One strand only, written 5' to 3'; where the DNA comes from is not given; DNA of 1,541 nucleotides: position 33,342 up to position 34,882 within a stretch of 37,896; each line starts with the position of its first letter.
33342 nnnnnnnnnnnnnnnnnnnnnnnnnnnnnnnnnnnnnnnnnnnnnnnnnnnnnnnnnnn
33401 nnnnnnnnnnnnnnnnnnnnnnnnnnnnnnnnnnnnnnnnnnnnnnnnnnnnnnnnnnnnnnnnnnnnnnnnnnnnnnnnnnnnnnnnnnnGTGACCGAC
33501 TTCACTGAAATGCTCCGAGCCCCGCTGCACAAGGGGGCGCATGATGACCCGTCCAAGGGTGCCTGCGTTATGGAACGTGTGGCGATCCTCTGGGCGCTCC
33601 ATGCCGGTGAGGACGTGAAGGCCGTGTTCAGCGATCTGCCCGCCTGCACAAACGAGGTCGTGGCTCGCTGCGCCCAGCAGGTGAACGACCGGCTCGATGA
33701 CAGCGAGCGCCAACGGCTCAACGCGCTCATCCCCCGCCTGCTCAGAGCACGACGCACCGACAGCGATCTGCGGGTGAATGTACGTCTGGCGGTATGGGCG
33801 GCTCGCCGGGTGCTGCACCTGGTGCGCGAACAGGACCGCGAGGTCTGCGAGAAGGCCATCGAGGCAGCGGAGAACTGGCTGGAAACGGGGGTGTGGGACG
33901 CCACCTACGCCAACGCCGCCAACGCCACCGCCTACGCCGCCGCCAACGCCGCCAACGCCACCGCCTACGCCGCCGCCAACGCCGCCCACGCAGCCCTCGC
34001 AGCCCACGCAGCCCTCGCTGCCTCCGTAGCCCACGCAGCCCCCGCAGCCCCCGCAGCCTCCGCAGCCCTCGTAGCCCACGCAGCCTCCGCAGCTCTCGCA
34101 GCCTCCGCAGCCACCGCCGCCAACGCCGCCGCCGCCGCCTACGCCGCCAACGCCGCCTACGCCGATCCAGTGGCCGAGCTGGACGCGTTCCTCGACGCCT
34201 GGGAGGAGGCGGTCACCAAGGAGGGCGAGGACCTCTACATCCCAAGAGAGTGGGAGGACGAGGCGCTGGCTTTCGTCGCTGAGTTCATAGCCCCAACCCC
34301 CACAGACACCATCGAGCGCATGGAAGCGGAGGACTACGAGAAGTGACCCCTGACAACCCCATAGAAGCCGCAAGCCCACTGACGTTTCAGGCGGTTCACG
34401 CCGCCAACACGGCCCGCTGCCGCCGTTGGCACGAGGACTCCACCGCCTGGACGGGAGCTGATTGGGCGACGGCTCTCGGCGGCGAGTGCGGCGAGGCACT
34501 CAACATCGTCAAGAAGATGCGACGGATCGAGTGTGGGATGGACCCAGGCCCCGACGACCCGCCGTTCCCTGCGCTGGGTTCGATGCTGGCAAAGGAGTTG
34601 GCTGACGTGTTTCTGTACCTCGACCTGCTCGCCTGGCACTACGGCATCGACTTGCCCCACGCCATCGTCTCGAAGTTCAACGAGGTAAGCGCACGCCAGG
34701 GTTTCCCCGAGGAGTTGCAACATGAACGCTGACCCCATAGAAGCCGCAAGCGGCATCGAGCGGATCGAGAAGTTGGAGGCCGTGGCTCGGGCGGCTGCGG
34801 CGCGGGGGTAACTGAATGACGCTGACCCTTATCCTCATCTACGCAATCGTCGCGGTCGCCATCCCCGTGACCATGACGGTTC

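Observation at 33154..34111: One 9-bp tandem-repeat array is coding on both strands in two adjacent paralogous Ala-rich genes (126-bp inverted repeat, 72 bp perfect)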

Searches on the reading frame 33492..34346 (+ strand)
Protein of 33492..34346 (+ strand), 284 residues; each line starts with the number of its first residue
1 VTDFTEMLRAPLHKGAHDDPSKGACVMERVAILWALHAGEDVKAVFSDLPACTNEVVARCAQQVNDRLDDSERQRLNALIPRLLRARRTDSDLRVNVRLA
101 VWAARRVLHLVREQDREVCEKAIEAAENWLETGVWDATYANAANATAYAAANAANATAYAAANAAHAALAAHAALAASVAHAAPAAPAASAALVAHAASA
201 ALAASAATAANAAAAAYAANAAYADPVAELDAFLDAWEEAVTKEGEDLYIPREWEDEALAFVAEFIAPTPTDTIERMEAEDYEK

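Call 5: search_protein_families(library=pfam, proteins=[window:33492-34346:+], max_evalue=1)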
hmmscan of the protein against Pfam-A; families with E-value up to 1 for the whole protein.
window:33492-34346:+ (284 aa): 0 families

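Call 6: search_protein_families(library=phrogs, proteins=[window:33492-34346:+], max_evalue=0.01)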
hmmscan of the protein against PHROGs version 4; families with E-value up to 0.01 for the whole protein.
window:33492-34346:+ (284 aa): 1 family
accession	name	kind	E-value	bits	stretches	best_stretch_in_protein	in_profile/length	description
phrog_38757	-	unknown function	0.00064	20.4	1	99-181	67-150/170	-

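Call 11: search_dna_similar(query=window:33492-34346:+, collection=phages, mode=protein, max_rows=30, max_evalue=0.001)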
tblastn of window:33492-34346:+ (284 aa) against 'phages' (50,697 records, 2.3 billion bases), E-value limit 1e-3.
Records with a match: 1; places in all: 1; records where one place covers at least 80% of the query: 0.
Best place of each record, by identity: <60% 1.
By first word of the organism name: Bacteriophage 1.
By host as written in the record: - 1.
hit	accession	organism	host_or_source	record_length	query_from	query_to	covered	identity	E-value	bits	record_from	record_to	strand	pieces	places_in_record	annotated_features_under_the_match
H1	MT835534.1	Bacteriophage sp.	human fecal samples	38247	3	108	37%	32.4%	2e-4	48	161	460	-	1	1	record has no annotation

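Call 13: find_homologous_proteins(query=window:33492-34346:+)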
Query window:33492-34346:+ (284 aa): 129 proteins with E <= 0.001 among 8000 candidates; the best 120 are listed.
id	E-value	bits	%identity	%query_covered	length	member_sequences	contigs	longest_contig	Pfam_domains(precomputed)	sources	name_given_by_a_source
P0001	1.2e-75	273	69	41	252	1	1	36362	-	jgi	jgi:hypothetical protein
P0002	7.2e-74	267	54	94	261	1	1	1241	-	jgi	jgi:hypothetical protein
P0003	3.7e-72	261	70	42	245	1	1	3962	-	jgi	jgi:hypothetical protein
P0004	5.2e-72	261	66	42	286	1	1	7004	-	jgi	jgi:hypothetical protein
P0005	7.8e-72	260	66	46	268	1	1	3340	-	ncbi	-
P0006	6.5e-71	257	69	46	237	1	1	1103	-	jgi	jgi:hypothetical protein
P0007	5.1e-70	254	66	45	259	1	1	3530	-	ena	-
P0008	5.7e-70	254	66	46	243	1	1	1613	-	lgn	-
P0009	9.5e-69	250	54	94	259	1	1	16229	-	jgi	jgi:hypothetical protein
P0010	2.0e-67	246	51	94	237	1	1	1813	-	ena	-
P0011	3.7e-67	245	52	94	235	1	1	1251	-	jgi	jgi:hypothetical protein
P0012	8.8e-66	240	66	46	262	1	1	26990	-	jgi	jgi:hypothetical protein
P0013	6.2e-65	238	53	94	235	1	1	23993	-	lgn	-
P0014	8.1e-64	234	55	60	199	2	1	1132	-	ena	-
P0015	1.1e-61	227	49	95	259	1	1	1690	-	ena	-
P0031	2.5e-45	173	67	46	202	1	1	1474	PF12311.14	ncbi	-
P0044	1.6e-23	102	45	46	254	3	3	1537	PF22011.3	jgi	jgi:hypothetical protein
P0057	2.5e-17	82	-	-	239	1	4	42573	PF21805.4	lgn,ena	-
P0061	9.8e-15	73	58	24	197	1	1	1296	PF22011.3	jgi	jgi:hypothetical protein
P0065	2.2e-13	69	-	-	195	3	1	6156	PF21805.4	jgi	-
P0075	9.6e-12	63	36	48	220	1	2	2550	PF22011.3,PF21805.4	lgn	-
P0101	1.4e-6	46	29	34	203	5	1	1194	PF24703.3,PF21805.4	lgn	-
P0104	1.0e-5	44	-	-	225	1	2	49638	PF21805.4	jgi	jgi:hypothetical protein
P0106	1.9e-5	43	43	7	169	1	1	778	PF22011.3,PF14423.13,PF21805.4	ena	-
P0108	2.9e-5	42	-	-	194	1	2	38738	PF27195.1,PF21805.4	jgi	jgi:hypothetical protein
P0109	3.1e-5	42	46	13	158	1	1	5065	PF21805.4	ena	-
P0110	5.5e-5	41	35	54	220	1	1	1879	PF21805.4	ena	-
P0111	5.5e-5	41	-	-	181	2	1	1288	PF21805.4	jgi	jgi:hypothetical protein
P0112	5.6e-5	41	-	-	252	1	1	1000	PF24703.3,PF21805.4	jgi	jgi:hypothetical protein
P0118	1.8e-4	39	43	7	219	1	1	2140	PF22011.3,PF21805.4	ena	-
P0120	2.0e-4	39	-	-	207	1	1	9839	PF24703.3,PF21805.4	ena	-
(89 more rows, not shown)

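Call 18: find_encoding_contigs(protein=P0001, flank=6000, max_places=3)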
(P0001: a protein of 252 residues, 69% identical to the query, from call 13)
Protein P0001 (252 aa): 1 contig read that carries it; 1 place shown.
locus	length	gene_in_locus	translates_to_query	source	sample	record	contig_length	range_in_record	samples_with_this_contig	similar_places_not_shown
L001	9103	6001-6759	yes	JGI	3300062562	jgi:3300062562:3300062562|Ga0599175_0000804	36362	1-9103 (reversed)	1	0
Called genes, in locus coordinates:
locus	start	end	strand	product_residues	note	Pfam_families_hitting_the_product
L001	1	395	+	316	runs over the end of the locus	-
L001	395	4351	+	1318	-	-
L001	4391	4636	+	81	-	-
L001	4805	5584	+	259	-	PF04404:ERF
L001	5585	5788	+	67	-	-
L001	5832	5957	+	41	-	-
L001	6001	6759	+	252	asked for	-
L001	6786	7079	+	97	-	PF22253:DUF6948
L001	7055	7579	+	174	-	-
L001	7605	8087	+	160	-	-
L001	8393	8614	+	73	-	-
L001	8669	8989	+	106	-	-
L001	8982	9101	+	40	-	?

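Call 21: find_related_loci(query=window:33492-34346:+, collection=viral_contigs, flank=4000)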
Query window:33492-34346:+ (284 aa) in viral_contigs; peptide patterns used: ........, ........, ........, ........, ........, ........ (x = any residue, [..] = any of these).
81 stretches matched a pattern, but none encodes a relative of the query by tblastn (E <= 1e-3).

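Call 25: find_related_loci(query=A1, collection=viral_contigs, flank=5000)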
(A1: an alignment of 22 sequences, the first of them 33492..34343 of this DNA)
Query A1 (284 aa) in viral_contigs; peptide patterns used: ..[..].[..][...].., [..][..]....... (x = any residue, [..] = any of these).
29 stretches matched a pattern; 2 encode a relative of the query (tblastn E <= 1e-3); 2 distinct loci.
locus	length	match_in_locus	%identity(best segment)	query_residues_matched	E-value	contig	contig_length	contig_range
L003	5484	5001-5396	60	1-131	7e-48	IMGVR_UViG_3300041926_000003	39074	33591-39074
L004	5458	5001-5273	53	7-107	6e-20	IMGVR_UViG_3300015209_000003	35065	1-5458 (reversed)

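Call 27: find_related_loci(query=A1, collection=metagenome_contigs, flank=4000)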
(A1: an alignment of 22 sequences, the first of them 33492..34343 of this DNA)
Query A1 (284 aa) in metagenome_contigs; peptide patterns used: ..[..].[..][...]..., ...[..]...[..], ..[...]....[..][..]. (x = any residue, [..] = any of these).
596 stretches matched a pattern; 7 encode a relative of the query (tblastn E <= 1e-3); 7 distinct loci.
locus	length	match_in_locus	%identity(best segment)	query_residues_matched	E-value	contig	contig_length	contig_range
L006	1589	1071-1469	68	1-132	1e-59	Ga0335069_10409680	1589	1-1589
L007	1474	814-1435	67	1-268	1e-51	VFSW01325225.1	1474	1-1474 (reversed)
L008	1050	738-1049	63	1-105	8e-40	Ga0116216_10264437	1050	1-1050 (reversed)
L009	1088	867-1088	61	4-79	1e-23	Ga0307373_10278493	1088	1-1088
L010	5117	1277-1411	69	227-271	1e-16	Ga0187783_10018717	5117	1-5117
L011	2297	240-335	78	236-267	9e-13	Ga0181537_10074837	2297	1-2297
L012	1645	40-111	79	84-107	1e-7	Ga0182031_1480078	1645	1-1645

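Call 33: search_protein_families(library=pfam, proteins=[P0106, P0075, P0101, P0108, P0044, P0031, P0057], max_evalue=0.01)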
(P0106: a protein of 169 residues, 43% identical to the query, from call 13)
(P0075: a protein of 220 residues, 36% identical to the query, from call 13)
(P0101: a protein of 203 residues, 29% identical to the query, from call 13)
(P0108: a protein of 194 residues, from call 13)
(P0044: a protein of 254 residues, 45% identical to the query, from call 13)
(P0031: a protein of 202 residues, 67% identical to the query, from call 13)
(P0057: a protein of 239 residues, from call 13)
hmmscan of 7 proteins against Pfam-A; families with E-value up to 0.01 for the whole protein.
P0106 (169 aa): 3 families
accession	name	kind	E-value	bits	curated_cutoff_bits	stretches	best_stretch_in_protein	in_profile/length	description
PF21805.3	Imm5_like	-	4.6e-08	33.5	25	1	56-153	6-112/129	Imm-5 like putative immunity protein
PF22011.2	DUF6931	-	1.2e-05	25.9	27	1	36-154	2-110/145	Family of unknown function (DUF6931)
PF14423.12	Imm5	-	2.5e-05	25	25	1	64-149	37-126/186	Immunity protein Imm5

P0075 (220 aa): 3 families
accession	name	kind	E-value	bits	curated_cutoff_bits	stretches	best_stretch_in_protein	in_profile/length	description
PF21805.3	Imm5_like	-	3.6e-10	40.3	25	1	79-184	6-109/129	Imm-5 like putative immunity protein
PF22011.2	DUF6931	-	2.4e-05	24.9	27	1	81-181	20-113/145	Family of unknown function (DUF6931)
PF14423.12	Imm5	-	5.8e-05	23.8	25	1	71-164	25-116/186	Immunity protein Imm5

P0101 (203 aa): 4 families
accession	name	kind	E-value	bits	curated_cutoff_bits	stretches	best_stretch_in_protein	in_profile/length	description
PF24703.2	DUF7666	-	9.1e-10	39.3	27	1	4-90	1-90/95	Domain of unknown function (DUF7666)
PF21805.3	Imm5_like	-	5.4e-06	26.7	25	1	96-174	13-89/129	Imm-5 like putative immunity protein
PF14423.12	Imm5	-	0.00016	22.3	25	1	89-175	33-118/186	Immunity protein Imm5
PF22011.2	DUF6931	-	0.0022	18.5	27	1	91-168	24-97/145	Family of unknown function (DUF6931)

P0108 (194 aa): 2 families
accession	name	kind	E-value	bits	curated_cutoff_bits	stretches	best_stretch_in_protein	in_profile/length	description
PF21805.3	Imm5_like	-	8.1e-06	26.2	25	1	61-161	11-112/129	Imm-5 like putative immunity protein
PF14423.12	Imm5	-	0.00042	21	25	1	65-151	38-125/186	Immunity protein Imm5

P0044 (254 aa): 1 family
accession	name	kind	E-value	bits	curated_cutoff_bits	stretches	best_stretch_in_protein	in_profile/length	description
PF22011.2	DUF6931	-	6.6e-06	26.7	27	1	93-205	21-133/145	Family of unknown function (DUF6931)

P0031 (202 aa): 2 families
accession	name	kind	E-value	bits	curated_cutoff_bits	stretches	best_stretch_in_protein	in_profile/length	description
PF12311.13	DUF3632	-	5.1e-07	30.7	23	1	43-149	39-145/175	Protein of unknown function (DUF3632)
PF22011.2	DUF6931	-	0.00029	21.4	27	1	98-144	24-70/145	Family of unknown function (DUF6931)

P0057 (239 aa): 2 families
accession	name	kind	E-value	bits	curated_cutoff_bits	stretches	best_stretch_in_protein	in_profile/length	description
PF21805.3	Imm5_like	-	1.3e-06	28.7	25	1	81-198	3-122/129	Imm-5 like putative immunity protein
PF14423.12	Imm5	-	7.9e-05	23.3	25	1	80-203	36-153/186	Immunity protein Imm5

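Call 34: search_solved_structures(query=A1, max_evalue=1)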
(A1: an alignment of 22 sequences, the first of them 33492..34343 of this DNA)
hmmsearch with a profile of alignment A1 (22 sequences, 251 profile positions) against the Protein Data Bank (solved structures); distinct sequences matched with E-value up to 1: 2.
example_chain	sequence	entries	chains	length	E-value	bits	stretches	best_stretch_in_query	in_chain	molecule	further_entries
4kjm_A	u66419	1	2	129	0.43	13.5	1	112-200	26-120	Extracellular matrix-binding protein ebh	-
7ane_aq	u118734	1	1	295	0.71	12.8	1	152-227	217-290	mS63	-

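Call 57: find_encoding_contigs(protein=P0013, flank=8000, max_places=1)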
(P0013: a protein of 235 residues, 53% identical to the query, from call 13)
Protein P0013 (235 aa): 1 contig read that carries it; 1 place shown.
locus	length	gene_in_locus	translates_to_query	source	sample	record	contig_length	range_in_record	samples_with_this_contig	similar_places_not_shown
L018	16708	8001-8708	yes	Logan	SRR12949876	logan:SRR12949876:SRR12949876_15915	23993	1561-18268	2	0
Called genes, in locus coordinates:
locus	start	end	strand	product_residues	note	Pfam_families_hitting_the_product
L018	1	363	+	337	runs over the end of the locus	PF09588:YqaJ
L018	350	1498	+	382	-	-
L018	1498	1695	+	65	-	-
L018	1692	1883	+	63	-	-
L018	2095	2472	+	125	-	PF08774:VRR_NUC (weak)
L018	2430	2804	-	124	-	-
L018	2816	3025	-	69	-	-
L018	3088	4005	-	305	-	PF02195:ParB_N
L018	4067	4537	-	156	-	-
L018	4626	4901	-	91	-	-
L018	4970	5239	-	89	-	-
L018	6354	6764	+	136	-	-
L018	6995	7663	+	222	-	-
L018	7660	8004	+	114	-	-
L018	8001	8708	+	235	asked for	-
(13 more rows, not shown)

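Call 58: find_encoding_contigs(protein=P0012, flank=8000, max_places=1)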
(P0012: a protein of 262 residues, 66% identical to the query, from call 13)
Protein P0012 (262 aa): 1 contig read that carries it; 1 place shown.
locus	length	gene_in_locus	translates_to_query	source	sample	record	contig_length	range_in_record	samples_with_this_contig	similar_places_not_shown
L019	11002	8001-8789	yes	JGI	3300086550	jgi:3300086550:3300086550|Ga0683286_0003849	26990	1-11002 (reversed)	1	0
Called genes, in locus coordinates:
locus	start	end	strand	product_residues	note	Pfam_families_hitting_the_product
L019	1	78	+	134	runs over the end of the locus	-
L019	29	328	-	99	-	-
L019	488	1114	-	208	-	PF14359:DUF4406, PF19905:DUF6378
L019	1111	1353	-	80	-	PF02467:Whib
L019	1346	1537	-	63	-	-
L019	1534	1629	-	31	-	-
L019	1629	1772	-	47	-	-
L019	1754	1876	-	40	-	-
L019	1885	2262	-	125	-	-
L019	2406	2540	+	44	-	-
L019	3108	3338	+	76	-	-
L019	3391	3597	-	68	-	-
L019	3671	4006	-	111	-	-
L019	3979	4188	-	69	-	-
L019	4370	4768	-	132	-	-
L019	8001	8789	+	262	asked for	-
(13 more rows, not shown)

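Call 63: predict_structure(alignment_id=A1)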
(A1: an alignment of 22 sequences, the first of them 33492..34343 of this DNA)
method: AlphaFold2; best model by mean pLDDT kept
length: 284 residues; sequences in the alignment: 22
mean_pLDDT: 65.7   pTM: 0.63
mean pLDDT of the five models: 65.7, 62.6, 60.3, 59.4, 59.1
residues with pLDDT >= 90: 16; 70-90: 119; 50-70: 79; < 50: 70
segments of 3 or more residues with pLDDT < 50: 49-51, 139-146, 148-150, 152-203
pLDDT, mean of each block of 10 residues (from residue 1): 59 66 74 69 60 74 84 84 83 85 83 83 84 61 47 46 35 29 33 37 50 57 75 92 84 70 61 67 74
secondary structure, 60 per line:
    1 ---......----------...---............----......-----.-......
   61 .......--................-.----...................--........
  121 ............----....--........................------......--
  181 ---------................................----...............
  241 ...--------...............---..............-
elements in order: H4-9 H26-37 H42-47 H55-67 H70-85 H92-110 H113-132 H137-140 H143-166 H173-178 H190-221 H226-243 H252-266 H270-283

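Call 83: search_protein_families(library=padloc, proteins=[window:33492-34346:+], max_evalue=0.01)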
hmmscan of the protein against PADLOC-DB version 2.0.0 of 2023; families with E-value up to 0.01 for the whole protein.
window:33492-34346:+ (284 aa): 0 families

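Call 91: find_encoding_contigs(protein=window:33492-34346:+, flank=3000, max_places=10)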
Protein window:33492-34346:+ (284 aa): 2 contigs read that carry it; 1 place shown.
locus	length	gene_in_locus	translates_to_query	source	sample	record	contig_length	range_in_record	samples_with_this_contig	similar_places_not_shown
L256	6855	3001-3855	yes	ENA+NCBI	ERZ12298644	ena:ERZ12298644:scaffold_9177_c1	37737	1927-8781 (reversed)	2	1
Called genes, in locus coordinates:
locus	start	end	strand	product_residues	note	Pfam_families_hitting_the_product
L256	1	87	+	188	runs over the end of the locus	PF13578:Methyltransf_24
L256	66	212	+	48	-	-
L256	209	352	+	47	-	-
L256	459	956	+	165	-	PF13730:HTH_36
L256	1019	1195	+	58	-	-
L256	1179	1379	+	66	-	-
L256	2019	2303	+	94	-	-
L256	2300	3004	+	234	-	-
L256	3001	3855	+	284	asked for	-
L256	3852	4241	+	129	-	-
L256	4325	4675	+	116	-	-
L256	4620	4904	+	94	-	-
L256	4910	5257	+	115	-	-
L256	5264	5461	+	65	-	-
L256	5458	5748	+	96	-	-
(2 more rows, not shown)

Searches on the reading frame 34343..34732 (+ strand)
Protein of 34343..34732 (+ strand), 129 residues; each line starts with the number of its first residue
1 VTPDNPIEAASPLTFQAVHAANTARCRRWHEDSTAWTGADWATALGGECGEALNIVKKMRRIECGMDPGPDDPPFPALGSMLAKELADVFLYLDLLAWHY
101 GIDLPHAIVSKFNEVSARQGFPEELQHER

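Call 5: search_protein_families(library=pfam, proteins=[window:34343-34732:+], max_evalue=1)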
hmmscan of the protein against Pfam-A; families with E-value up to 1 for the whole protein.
window:34343-34732:+ (129 aa): 2 families
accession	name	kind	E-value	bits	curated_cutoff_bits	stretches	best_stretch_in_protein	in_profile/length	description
PF03819.22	MazG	-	0.015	15.9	22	1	43-110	8-64/74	MazG nucleotide pyrophosphohydrolase domain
PF12643.12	MazG-like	-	0.057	14.1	27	1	81-125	33-76/85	MazG-like family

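Call 6: search_protein_families(library=phrogs, proteins=[window:34343-34732:+], max_evalue=0.01)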
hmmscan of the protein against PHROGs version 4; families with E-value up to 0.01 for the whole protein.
window:34343-34732:+ (129 aa): 0 families

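Call 83: search_protein_families(library=padloc, proteins=[window:34343-34732:+], max_evalue=0.01)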
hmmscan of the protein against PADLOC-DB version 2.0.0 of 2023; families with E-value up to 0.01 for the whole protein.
window:34343-34732:+ (129 aa): 0 families

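Call 92: find_encoding_contigs(protein=window:34343-34732:+, flank=4000, max_places=10)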
Protein window:34343-34732:+ (129 aa): 3 contigs read that carry it; 3 places shown.
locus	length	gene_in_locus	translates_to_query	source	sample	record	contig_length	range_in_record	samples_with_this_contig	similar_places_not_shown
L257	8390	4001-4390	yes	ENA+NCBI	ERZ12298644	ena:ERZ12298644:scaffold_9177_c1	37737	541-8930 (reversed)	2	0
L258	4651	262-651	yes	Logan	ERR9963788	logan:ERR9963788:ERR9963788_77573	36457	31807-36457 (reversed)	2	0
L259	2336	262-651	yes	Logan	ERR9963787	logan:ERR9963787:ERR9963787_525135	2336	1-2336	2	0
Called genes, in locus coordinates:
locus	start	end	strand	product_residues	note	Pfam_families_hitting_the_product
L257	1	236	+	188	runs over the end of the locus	PF13578:Methyltransf_24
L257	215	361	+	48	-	-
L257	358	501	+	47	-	-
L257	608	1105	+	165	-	PF13730:HTH_36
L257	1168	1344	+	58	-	-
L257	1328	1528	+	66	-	-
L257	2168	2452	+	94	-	-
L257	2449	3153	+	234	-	-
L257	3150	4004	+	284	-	-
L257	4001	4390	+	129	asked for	-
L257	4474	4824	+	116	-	-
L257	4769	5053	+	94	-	-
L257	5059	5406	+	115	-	-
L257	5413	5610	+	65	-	-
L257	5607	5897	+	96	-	-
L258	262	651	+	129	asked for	-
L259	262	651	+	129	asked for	-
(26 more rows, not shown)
